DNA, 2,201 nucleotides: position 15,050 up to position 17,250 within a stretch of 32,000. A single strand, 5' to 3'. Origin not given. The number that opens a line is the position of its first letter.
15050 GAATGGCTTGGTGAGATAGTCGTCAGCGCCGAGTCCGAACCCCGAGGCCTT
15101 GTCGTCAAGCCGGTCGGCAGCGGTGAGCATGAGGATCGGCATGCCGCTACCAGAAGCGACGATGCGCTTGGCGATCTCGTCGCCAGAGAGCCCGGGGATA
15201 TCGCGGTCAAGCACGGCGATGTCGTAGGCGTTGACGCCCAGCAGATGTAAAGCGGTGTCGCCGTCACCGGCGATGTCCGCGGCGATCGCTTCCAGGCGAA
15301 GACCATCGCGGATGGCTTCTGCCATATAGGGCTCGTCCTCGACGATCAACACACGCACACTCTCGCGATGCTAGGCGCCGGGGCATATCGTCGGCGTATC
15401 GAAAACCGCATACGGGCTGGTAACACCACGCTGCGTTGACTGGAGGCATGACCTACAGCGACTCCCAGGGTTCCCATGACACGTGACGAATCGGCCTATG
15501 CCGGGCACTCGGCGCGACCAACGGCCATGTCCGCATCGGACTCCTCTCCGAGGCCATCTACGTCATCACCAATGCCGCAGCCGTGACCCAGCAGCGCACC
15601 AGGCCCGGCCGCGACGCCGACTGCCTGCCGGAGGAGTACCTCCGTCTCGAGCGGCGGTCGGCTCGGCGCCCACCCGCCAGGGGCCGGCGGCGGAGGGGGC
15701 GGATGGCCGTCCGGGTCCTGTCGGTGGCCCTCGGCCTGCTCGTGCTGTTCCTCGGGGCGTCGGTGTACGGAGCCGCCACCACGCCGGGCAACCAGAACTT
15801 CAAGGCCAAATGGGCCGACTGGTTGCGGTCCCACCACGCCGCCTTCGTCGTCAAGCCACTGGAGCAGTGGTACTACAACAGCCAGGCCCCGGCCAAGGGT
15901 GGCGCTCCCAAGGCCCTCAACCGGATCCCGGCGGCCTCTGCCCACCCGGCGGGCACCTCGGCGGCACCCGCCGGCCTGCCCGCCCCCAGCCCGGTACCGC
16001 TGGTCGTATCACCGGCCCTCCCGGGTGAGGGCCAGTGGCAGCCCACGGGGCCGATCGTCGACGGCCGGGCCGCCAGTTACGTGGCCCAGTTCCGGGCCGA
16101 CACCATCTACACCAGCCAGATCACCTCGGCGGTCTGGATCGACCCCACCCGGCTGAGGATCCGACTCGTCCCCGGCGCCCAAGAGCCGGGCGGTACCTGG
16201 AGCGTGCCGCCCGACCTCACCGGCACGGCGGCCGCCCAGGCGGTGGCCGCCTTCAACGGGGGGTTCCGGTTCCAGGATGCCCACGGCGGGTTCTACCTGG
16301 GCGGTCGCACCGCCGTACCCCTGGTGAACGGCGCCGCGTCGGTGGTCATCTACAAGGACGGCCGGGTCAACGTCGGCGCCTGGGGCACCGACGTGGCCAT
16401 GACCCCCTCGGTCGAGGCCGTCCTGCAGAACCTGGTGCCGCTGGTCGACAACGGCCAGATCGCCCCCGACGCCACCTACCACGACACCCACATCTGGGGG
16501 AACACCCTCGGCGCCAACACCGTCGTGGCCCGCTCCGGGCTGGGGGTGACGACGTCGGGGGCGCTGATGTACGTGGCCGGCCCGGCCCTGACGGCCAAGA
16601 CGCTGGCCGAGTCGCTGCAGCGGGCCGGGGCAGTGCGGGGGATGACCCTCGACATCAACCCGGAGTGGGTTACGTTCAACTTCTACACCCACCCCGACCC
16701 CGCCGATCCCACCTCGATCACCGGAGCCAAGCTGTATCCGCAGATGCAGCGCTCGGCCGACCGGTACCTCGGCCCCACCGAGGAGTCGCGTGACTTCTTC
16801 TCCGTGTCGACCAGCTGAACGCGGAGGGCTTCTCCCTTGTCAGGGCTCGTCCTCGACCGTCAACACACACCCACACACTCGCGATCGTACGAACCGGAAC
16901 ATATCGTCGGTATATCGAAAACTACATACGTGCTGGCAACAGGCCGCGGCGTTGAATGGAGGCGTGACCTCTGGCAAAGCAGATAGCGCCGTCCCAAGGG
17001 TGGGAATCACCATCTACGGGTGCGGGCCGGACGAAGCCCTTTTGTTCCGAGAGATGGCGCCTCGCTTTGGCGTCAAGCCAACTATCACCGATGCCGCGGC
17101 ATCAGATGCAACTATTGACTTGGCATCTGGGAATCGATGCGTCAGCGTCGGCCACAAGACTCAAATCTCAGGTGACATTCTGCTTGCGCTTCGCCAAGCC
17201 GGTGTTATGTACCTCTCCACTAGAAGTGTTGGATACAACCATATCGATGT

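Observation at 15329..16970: The vanR-vanH control region is present twice and brackets a non-van gene, so the locus looks like a fusion of two ancestral van clusters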

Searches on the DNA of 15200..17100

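Call 63: search_rna_families(source=window, start=15200, end=17100, threshold=evalue, max_evalue=1)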
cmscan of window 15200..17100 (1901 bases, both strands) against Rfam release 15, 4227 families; matches with E-value up to 1: 0.
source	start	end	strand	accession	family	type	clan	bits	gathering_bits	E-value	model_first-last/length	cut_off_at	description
